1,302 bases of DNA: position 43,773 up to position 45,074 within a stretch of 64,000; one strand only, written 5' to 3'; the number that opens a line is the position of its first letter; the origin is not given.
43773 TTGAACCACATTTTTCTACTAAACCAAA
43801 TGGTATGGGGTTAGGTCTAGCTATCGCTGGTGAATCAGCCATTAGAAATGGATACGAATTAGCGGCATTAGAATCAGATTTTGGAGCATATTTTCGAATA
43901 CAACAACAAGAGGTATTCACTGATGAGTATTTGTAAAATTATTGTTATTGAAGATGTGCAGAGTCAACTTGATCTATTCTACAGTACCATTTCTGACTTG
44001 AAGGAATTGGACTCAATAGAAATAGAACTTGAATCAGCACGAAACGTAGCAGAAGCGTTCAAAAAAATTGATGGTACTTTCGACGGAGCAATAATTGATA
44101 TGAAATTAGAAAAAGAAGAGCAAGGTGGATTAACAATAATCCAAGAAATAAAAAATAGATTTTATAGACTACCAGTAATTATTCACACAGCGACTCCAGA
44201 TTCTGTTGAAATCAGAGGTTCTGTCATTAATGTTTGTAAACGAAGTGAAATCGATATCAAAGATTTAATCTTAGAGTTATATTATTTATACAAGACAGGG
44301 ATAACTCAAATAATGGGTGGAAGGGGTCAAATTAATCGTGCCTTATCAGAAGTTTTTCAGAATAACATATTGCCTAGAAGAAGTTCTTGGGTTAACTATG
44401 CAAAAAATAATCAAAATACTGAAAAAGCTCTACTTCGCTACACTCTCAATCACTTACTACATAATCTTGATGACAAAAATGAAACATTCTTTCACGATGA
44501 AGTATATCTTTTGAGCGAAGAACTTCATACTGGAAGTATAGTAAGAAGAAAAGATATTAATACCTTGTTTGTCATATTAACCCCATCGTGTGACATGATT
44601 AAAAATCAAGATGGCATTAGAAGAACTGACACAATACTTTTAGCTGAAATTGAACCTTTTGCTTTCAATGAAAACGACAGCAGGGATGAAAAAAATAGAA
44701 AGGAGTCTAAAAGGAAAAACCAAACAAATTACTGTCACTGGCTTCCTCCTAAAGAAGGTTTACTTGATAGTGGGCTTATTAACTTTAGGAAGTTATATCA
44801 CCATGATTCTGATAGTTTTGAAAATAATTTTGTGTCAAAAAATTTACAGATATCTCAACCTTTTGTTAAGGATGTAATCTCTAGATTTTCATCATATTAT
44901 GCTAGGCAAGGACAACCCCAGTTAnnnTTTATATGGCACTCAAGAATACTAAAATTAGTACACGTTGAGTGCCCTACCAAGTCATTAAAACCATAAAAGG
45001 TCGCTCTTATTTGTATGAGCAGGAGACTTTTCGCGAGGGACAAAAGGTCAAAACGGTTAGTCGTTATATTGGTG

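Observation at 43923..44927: Receiver-domain protein whose ~200-aa C-terminal domain matches nothing I recognise; putative effector of the operon.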

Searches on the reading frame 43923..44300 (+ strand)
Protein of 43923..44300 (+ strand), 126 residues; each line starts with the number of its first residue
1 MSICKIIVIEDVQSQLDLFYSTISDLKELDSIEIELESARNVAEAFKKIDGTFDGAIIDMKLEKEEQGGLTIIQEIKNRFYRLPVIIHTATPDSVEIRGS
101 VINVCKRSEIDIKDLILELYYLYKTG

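Call 71: search_protein_families(library=pfam, proteins=[window:43923-44300:+], max_evalue=10)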
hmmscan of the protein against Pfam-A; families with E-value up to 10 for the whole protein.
seq(126 aa): 2 families
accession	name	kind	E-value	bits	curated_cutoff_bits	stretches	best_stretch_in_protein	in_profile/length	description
PF00072.30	Response_reg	-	1.2e-06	29.1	30.2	1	6-94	1-82/111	Response regulator receiver domain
PF17544.7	DUF5460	-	0.078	12.4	25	1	14-105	258-341/375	Family of unknown function (DUF5460)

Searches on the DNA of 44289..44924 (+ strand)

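Call 69: search_dna_similar(query=L001:5852-9098:+, collection=ecoli_genomes, mode=distant, max_rows=8)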
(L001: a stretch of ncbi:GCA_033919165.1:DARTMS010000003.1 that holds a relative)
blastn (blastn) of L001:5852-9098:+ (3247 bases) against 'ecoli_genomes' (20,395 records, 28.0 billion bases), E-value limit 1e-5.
No match.
